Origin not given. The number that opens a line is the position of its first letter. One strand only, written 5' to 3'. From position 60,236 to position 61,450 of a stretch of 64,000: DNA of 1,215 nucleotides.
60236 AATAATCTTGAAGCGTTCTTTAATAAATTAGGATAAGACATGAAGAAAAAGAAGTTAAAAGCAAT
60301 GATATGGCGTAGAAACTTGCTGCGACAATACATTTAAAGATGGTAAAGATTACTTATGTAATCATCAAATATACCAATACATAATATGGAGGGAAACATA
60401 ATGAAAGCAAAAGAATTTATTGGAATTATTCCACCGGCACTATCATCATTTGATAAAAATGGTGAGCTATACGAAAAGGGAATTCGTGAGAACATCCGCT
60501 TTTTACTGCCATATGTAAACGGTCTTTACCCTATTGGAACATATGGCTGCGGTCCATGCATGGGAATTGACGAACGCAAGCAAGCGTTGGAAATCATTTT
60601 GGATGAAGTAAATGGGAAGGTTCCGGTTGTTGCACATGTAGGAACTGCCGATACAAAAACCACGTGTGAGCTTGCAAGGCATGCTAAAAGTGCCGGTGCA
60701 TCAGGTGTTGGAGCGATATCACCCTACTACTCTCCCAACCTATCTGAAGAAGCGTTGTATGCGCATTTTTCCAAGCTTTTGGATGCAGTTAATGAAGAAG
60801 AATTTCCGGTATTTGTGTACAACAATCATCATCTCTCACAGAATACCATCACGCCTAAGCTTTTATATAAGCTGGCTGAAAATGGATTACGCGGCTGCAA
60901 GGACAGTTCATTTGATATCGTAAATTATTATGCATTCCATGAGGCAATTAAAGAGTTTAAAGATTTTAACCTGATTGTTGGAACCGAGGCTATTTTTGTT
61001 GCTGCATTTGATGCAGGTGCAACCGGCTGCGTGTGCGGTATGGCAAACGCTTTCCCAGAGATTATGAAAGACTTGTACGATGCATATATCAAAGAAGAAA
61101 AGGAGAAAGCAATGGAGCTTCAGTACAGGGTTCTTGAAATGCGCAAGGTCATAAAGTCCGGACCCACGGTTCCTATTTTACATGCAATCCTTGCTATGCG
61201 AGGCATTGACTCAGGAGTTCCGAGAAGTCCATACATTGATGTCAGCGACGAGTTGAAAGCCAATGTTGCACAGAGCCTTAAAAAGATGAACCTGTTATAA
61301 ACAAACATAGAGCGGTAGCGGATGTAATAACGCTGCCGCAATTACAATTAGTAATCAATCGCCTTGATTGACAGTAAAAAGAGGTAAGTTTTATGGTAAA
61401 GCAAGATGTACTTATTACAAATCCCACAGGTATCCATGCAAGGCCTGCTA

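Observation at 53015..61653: Ascorbate-family PTS locus with an enzyme set that matches no known Ula/Sga pathway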

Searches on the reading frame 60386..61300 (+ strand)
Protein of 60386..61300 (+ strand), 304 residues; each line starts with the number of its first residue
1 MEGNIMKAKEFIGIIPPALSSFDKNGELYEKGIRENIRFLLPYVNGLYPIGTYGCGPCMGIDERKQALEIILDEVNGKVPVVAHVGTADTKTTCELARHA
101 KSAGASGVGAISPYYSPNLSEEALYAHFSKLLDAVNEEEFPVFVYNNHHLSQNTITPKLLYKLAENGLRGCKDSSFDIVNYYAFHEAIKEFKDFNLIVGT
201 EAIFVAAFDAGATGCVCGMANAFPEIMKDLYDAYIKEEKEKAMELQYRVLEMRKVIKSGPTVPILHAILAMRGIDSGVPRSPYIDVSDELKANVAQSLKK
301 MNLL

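Call 3: search_protein_families(library=pfam, proteins=[window:60386-61300:+], max_evalue=0.001)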
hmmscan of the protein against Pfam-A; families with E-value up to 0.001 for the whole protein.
window:60386-61300:+ (304 aa): 1 family
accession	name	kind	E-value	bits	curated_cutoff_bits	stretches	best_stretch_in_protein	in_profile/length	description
PF00701.28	DHDPS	-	1.3e-47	162.4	22.1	1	11-300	2-288/289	Dihydrodipicolinate synthetase family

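Call 4: search_protein_families(library=ncbifam, proteins=[window:60386-61300:+], max_evalue=0.001)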
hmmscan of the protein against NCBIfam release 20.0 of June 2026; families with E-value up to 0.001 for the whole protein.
window:60386-61300:+ (304 aa): 7 families
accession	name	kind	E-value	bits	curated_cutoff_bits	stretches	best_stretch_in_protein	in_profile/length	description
TIGR02313.1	HpaI-NOT-DapA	exception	1.4e-36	125.8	396.7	1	12-302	2-290/294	2,4-dihydroxyhept-2-ene-1,7-dioic acid aldolase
NF003164.0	PRK04147.1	equivalog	3.9e-36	124.8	281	1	9-300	2-289/294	N-acetylneuraminate lyase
NF040954.1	Arch_KDGaldase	equivalog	6.7e-35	120.8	390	1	14-301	3-281/288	bifunctional 2-dehydro-3-deoxy-phosphogluconate/2-dehydro-3-deoxy-6-phosphogalactonate aldolase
TIGR00674.1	dapA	equivalog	2.8e-34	118.3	206.15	1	19-300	7-285/286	4-hydroxy-tetrahydrodipicolinate synthase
TIGR00683.1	nanA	equivalog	3.2e-27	95.6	382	1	13-299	3-289/293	N-acetylneuraminate lyase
NF002958.0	PRK03620.1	subfamily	6.5e-24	84.3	278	1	9-301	9-299/307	5-dehydro-4-deoxyglucarate dehydratase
TIGR03249.1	KdgD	equivalog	1e-23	83.9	373.95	1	6-301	4-298/299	5-dehydro-4-deoxyglucarate dehydratase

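Call 19: search_solved_structures(query=window:60386-61300:+, max_evalue=0.001, show_alignments=2)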
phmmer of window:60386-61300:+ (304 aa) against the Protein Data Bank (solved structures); distinct sequences matched with E-value up to 0.001: 144 (the best 60 are shown).
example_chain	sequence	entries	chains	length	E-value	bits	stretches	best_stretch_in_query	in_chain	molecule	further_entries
4i7u_A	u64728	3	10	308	2.9e-30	108.9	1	9-288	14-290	Dihydrodipicolinate synthase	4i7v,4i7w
3si9_A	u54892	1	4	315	1e-29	107.2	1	13-300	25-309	Dihydrodipicolinate synthase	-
6xgs_A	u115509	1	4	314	1.3e-29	106.8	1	13-299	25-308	4-hydroxy-tetrahydrodipicolinate synthase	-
2yxg_A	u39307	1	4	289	1.4e-29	106.7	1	11-303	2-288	Dihydrodipicolinate synthase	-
2vc6_A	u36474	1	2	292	5e-27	98.3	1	46-296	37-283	DIHYDRODIPICOLINATE SYNTHASE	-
2v8z_A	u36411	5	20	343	2.8e-25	92.6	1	3-271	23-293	YAGE | Probable 2-keto-3-deoxy-galactonate aldolase YagE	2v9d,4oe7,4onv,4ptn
6rab_A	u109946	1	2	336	3.5e-25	92.3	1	4-290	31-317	Putative N-acetylneuraminate lyase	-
3n2x_A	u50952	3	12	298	9e-25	90.9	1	11-272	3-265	Uncharacterized protein yagE | YagE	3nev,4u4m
2rfg_A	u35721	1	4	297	2e-24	89.8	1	24-298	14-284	Dihydrodipicolinate synthase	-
6rb7_A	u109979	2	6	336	2.4e-24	89.5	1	4-290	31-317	Putative N-acetylneuraminate lyase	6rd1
5c54_A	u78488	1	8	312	1.2e-23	87.3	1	8-265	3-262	Dihydrodipicolinate synthase/N-acetylneuraminate lyase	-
3lcw_A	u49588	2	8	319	1.4e-23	87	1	2-255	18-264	N-acetylneuraminate lyase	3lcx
4woq_A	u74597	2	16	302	2.8e-23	86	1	3-297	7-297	N-acetylneuraminate lyase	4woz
5c55_A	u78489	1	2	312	4.2e-23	85.4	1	8-265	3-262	Dihydrodipicolinate synthase/N-acetylneuraminate lyase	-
3pb2_A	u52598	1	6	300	4.3e-23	85.4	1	19-300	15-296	Dihydrodipicolinate synthase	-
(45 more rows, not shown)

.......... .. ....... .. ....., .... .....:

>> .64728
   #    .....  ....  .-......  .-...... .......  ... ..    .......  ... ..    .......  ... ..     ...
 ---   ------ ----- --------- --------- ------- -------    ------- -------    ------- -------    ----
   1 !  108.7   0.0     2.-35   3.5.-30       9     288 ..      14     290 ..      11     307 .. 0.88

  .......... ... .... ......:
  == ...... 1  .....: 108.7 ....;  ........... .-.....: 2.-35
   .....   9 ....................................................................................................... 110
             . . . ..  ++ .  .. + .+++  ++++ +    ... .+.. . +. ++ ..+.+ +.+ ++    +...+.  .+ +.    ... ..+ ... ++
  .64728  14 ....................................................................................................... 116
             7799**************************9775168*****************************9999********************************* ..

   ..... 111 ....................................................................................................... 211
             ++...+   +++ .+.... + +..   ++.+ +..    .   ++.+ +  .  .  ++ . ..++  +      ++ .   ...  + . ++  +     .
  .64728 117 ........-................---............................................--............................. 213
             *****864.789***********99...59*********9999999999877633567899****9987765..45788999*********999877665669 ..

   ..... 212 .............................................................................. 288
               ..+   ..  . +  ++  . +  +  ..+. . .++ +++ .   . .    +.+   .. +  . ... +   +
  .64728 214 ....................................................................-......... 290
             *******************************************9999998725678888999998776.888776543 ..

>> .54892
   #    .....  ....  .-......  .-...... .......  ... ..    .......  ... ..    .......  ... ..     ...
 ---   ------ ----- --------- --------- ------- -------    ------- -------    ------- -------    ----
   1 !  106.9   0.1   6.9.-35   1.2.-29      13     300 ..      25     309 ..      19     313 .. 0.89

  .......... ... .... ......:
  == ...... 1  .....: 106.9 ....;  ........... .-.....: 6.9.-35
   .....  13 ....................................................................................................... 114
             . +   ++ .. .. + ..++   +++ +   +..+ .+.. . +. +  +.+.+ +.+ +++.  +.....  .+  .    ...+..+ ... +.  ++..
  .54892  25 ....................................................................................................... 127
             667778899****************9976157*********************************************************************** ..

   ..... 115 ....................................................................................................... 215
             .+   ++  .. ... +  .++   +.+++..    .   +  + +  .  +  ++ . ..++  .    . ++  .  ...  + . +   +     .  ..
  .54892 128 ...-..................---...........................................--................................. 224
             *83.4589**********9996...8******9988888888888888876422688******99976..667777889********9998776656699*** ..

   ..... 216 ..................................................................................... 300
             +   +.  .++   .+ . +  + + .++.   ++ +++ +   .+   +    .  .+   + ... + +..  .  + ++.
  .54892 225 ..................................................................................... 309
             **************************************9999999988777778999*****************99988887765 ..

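Call 39: find_homologous_proteins(query=window:60386-61300:+, max_evalue=1e-30)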
Query window:60386-61300:+ (304 aa): 485 proteins with E <= 1e-30 among 1902 candidates; the best 120 are listed.
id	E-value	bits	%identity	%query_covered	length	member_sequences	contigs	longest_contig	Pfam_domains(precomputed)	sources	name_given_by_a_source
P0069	9.0e-198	674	100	98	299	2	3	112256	PF00701.29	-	-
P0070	1.5e-182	624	90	98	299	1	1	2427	PF00701.29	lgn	-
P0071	1.6e-173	594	84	98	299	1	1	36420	PF00701.29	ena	-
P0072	9.1e-170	582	85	98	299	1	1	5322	PF00701.29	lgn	-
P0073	2.6e-165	567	80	98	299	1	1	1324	PF00701.29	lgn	-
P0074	9.8e-165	565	80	98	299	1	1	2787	PF00701.29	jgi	jgi:dihydrodipicolinate synthase/N-acetylneuraminate lyase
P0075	4.5e-164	563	79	98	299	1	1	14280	PF00701.29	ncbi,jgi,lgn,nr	ncbi:MAG: dihydrodipicolinate synthase family protein [Treponema sp.]|jgi:dihydrodipicolinate syntha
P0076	4.8e-164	563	80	98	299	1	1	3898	PF00701.29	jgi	jgi:dihydrodipicolinate synthase/N-acetylneuraminate lyase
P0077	9.4e-164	562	81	98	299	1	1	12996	PF00701.29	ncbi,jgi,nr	ncbi:MAG: dihydrodipicolinate synthase family protein [Treponema sp.]|jgi:dihydrodipicolinate syntha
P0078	4.8e-163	560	80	98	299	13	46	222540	PF00701.29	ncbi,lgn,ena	-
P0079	7.6e-161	552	78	98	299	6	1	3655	PF00701.29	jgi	jgi:dihydrodipicolinate synthase/N-acetylneuraminate lyase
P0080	3.6e-159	547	78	98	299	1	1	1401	PF00701.29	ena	-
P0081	3.0e-158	544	77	98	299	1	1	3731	PF00701.29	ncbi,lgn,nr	ncbi:MAG TPA: dihydrodipicolinate synthase family protein [Pseudoflavonifractor sp.]|nr:dihydrodipic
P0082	4.4e-155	534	76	98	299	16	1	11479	PF00701.29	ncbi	-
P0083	3.1e-154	531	76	98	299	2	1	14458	PF00701.29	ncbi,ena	-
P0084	1.4e-152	525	75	98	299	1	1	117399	PF00701.29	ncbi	ncbi:MAG: dihydrodipicolinate synthase family protein [Eubacteriales bacterium]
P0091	1.8e-146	505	74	98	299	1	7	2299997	PF00701.29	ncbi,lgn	-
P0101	1.3e-136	473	69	98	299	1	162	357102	PF00701.29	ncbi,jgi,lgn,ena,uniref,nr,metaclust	ncbi:dihydrodipicolinate synthase family protein [Mesotoga prima]|uniref:dihydrodipicolinate synthas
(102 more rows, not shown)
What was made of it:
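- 60401..61300 (+): DHDPS/NAL-superfamily class I (Schiff-base) lyase of an uncharacterised, highly conserved subfamily with motif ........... Proposed aldolase for a phosphorylated 2-keto-3-deoxy sugar acid. Identity is 65-90% across phyla, with 485 hits at E < 1e-30 (call 39).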

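Call 40: find_encoding_contigs(protein=P0101, flank=10000, max_places=2)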
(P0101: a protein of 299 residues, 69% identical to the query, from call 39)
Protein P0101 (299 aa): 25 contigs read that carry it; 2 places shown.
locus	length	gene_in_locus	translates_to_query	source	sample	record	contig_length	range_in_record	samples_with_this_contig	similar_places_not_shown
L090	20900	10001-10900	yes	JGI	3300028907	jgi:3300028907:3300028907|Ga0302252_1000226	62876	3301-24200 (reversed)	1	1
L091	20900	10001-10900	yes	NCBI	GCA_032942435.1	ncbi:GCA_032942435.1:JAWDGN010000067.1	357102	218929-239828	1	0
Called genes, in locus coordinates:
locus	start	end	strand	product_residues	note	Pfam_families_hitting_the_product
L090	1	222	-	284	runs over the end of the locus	PF00528:BPD_transp_1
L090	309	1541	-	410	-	PF01547:SBP_bac_1, PF13416:SBP_bac_8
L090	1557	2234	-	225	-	-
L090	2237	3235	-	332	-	PF00356:LacI, PF00532:Peripla_BP_1, PF13407:Peripla_BP_4, PF13377:Peripla_BP_3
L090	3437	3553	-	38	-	-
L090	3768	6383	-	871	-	PF27226:AF_1845 (weak)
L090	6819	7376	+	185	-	-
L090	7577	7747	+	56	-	-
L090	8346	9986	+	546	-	PF00920:ILVD_EDD_N, PF24877:ILV_EDD_C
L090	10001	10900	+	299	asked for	PF00701:DHDPS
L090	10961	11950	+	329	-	PF00532:Peripla_BP_1, PF13407:Peripla_BP_4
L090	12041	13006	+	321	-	PF02653:BPD_transp_2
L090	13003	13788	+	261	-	PF00106:adh_short, PF08659:KR, PF13561:adh_short_C2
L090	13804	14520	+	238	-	PF04199:Cyclase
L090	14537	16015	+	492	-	PF00005:ABC_tran, PF13304:AAA_21 (faint), PF13401:AAA_22 (faint), PF00005:ABC_tran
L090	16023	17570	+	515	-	PF00370:FGGY_N, PF02782:FGGY_C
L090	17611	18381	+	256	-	PF09339:HTH_IclR, PF01614:IclR_C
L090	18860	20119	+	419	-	PF14239:RRXRR, PF01844:HNH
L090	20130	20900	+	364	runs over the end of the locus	PF01594:AI-2E_transport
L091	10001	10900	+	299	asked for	PF00701:DHDPS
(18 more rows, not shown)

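Call 41: find_encoding_contigs(protein=P0078, flank=10000, max_places=2)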
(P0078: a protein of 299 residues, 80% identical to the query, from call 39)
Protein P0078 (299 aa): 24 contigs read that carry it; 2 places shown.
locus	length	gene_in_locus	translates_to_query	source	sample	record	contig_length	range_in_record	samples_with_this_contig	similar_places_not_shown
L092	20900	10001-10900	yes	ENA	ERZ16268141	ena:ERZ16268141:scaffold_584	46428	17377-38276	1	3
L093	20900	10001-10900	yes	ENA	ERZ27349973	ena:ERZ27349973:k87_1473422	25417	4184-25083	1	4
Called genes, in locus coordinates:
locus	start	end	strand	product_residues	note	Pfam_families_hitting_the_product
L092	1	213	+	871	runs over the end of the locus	PF00690:Cation_ATPase_N, PF00122:E1-E2_ATPase, PF00702:Hydrolase, PF13246:Cation_ATPase, PF00689:Cation_ATPase_C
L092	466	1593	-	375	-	PF00672:HAMP, PF00512:HisKA, PF02518:HATPase_c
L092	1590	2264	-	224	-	PF00072:Response_reg, PF00486:Trans_reg_C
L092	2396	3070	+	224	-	-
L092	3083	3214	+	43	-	-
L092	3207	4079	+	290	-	PF13187:Fer4_9 (faint), PF13237:Fer4_10 (faint), PF14697:Fer4_21 (faint), PF00037:Fer4 (faint), PF12801:Fer4_5, PF12838:Fer4_7 (weak)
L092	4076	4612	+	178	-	PF08534:Redoxin, PF00578:AhpC-TSA, PF13905:Thioredoxin_8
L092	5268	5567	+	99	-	PF02302:PTS_IIB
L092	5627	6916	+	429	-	PF03611:EIIC-GAT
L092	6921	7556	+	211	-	PF04199:Cyclase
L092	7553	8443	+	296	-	PF01370:Epimerase, PF04321:RmlD_sub_bind, PF01073:3Beta_HSD (weak), PF02719:Polysacc_synt_2, PF16363:GDP_Man_Dehyd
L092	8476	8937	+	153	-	PF00359:PTS_EIIA_2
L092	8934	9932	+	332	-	PF02615:Ldh_2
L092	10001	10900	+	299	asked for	PF00701:DHDPS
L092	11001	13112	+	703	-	PF05043:Mga (faint), PF08220:HTH_DeoR (faint), PF08279:HTH_11 (weak), PF12840:HTH_20 (faint), PF21476:PF0610-like_N (faint), PF25212:HVO_A0114 (faint), PF00874:PRD (weak), PF00359:PTS_EIIA_2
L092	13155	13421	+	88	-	PF00381:PTS-HPr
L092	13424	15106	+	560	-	PF05524:PEP-utilisers_N, PF00391:PEP-utilizers, PF02896:PEP-utilizers_C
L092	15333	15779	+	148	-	PF22381:Staph_reg_Sar_Rot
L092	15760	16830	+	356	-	PF13515:FUSC_2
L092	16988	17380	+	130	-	PF01475:FUR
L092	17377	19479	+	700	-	PF00037:Fer4 (faint), PF14697:Fer4_21 (weak), PF02906:Fe_hyd_lg_C, PF02256:Fe_hyd_SSU, PF21349:RUBY_RBDX, PF00210:Ferritin (faint), PF02915:Rubrerythrin, PF21349:RUBY_RBDX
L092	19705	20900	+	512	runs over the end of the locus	-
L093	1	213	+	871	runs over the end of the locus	PF00690:Cation_ATPase_N, PF00122:E1-E2_ATPase, PF00702:Hydrolase, PF13246:Cation_ATPase, PF00689:Cation_ATPase_C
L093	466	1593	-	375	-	PF00672:HAMP, PF00512:HisKA, PF02518:HATPase_c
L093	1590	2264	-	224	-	PF00072:Response_reg, PF00486:Trans_reg_C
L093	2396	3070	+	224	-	-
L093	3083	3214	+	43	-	-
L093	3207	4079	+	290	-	PF13187:Fer4_9 (faint), PF13237:Fer4_10 (faint), PF14697:Fer4_21 (faint), PF00037:Fer4 (faint), PF12801:Fer4_5, PF12838:Fer4_7 (weak)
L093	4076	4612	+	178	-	PF08534:Redoxin, PF00578:AhpC-TSA, PF13905:Thioredoxin_8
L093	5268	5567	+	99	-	PF02302:PTS_IIB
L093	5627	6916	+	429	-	PF03611:EIIC-GAT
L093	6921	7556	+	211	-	PF04199:Cyclase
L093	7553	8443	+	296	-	PF01370:Epimerase, PF04321:RmlD_sub_bind, PF01073:3Beta_HSD (weak), PF02719:Polysacc_synt_2, PF16363:GDP_Man_Dehyd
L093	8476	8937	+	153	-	PF00359:PTS_EIIA_2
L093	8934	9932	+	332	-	PF02615:Ldh_2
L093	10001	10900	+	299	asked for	PF00701:DHDPS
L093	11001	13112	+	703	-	PF05043:Mga (faint), PF08220:HTH_DeoR (faint), PF08279:HTH_11 (weak), PF12840:HTH_20 (faint), PF00874:PRD (weak), PF00359:PTS_EIIA_2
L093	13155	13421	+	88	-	PF00381:PTS-HPr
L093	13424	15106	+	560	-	PF05524:PEP-utilisers_N, PF00391:PEP-utilizers, PF02896:PEP-utilizers_C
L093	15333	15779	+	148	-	PF22381:Staph_reg_Sar_Rot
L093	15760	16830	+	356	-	PF13515:FUSC_2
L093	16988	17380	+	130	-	PF01475:FUR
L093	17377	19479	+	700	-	PF00037:Fer4 (faint), PF14697:Fer4_21 (weak), PF02906:Fe_hyd_lg_C, PF02256:Fe_hyd_SSU, PF21349:RUBY_RBDX, PF00210:Ferritin (faint), PF02915:Rubrerythrin, PF21349:RUBY_RBDX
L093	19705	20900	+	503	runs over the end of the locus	-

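Call 42: find_encoding_contigs(protein=P0091, flank=10000, max_places=2)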
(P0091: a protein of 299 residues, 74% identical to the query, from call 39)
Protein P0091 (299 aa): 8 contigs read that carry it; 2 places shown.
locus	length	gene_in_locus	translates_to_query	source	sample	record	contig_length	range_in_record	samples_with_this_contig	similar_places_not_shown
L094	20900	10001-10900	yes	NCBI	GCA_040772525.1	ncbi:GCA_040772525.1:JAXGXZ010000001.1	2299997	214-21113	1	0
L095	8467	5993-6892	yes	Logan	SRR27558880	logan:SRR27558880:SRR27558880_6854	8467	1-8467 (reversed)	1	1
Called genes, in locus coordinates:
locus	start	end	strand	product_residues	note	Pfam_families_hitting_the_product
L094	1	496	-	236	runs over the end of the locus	?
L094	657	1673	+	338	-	PF01263:Aldose_epim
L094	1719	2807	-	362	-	PF00266:Aminotran_5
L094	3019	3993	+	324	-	PF00248:Aldo_ket_red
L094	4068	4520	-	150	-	PF00359:PTS_EIIA_2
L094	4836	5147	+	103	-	PF02302:PTS_IIB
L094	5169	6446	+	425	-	PF03611:EIIC-GAT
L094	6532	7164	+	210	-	PF04199:Cyclase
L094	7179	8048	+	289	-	PF01370:Epimerase, PF04321:RmlD_sub_bind, PF07993:NAD_binding_4 (faint), PF02719:Polysacc_synt_2, PF16363:GDP_Man_Dehyd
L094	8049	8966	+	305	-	PF00389:2-Hacid_dh, PF02826:2-Hacid_dh_C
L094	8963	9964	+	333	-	PF02615:Ldh_2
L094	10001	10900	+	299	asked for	PF00701:DHDPS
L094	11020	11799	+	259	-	PF19187:HTH_PafC (faint), PF25212:HVO_A0114 (weak), PF00392:GntR (weak), PF08220:HTH_DeoR, PF08279:HTH_11, PF00455:DeoRC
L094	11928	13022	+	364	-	PF01139:RtcB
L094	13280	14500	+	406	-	PF00350:Dynamin_N (faint), PF01926:MMR_HSR1, PF02421:FeoB_N, PF00009:GTP_EFTU, PF05128:DUF697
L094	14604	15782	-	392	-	PF00155:Aminotran_1_2, PF01212:Beta_elim_lyase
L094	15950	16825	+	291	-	PF13385:Laminin_G_3 (faint)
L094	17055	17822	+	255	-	PF00561:Abhydrolase_1, PF12146:Hydrolase_4, PF12697:Abhydrolase_6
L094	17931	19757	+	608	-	PF00664:ABC_membrane, PF00005:ABC_tran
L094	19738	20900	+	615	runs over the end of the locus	PF00664:ABC_membrane, PF00005:ABC_tran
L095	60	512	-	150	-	PF00359:PTS_EIIA_2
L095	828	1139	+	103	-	PF02302:PTS_IIB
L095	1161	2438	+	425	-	PF03611:EIIC-GAT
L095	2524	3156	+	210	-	PF04199:Cyclase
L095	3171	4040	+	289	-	PF01370:Epimerase, PF04321:RmlD_sub_bind, PF07993:NAD_binding_4 (faint), PF02719:Polysacc_synt_2, PF16363:GDP_Man_Dehyd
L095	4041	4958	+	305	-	PF00389:2-Hacid_dh, PF02826:2-Hacid_dh_C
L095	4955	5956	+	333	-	PF02615:Ldh_2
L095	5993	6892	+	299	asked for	PF00701:DHDPS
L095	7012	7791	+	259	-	PF19187:HTH_PafC (faint), PF25212:HVO_A0114 (weak), PF00392:GntR (weak), PF08220:HTH_DeoR, PF08279:HTH_11, PF00455:DeoRC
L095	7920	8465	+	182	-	?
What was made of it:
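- L094/L095, with a DeoR regulator instead of the PRD protein (call 42).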

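Call 48: find_related_loci(query=A2, collection=metagenome_contigs, flank=10000)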
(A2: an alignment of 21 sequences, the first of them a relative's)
Query A2 (299 aa) in metagenome_contigs; peptide patterns used: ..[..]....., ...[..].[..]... (x = any residue, [..] = any of these).
122 stretches matched a pattern; 87 encode a relative of the query (tblastn E <= 1e-3); the best 80 are kept; 79 distinct loci.
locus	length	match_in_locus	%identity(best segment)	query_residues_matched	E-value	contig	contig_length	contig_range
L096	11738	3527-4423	70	1-299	1e-148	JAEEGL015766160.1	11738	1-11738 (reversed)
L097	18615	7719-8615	69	1-299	7e-144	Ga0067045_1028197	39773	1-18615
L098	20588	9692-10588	69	1-299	2e-143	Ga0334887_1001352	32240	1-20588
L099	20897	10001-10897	69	1-299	2e-143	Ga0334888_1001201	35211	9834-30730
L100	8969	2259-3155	69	1-299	3e-143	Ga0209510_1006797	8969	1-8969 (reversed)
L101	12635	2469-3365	69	1-299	3e-142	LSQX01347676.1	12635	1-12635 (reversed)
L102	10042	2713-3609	68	1-299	6e-142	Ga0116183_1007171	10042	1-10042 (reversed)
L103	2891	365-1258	67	1-298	1e-148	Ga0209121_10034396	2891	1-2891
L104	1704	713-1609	71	1-299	5e-152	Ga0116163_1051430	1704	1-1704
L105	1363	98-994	69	1-299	1e-153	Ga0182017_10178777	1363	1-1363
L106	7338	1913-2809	67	1-299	6e-140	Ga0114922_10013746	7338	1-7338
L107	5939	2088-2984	68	1-299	2e-139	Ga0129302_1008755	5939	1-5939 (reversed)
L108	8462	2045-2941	67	1-299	9e-139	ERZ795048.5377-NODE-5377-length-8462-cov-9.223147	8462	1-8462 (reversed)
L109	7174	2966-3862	67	1-299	8e-138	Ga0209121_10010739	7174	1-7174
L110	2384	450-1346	66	1-299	1e-145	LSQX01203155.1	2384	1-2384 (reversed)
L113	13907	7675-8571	65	1-299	1e-135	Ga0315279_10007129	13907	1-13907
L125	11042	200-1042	68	1-281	7e-132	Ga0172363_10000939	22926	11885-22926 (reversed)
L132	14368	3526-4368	67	1-281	4e-129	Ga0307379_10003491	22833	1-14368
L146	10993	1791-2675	58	1-299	4e-117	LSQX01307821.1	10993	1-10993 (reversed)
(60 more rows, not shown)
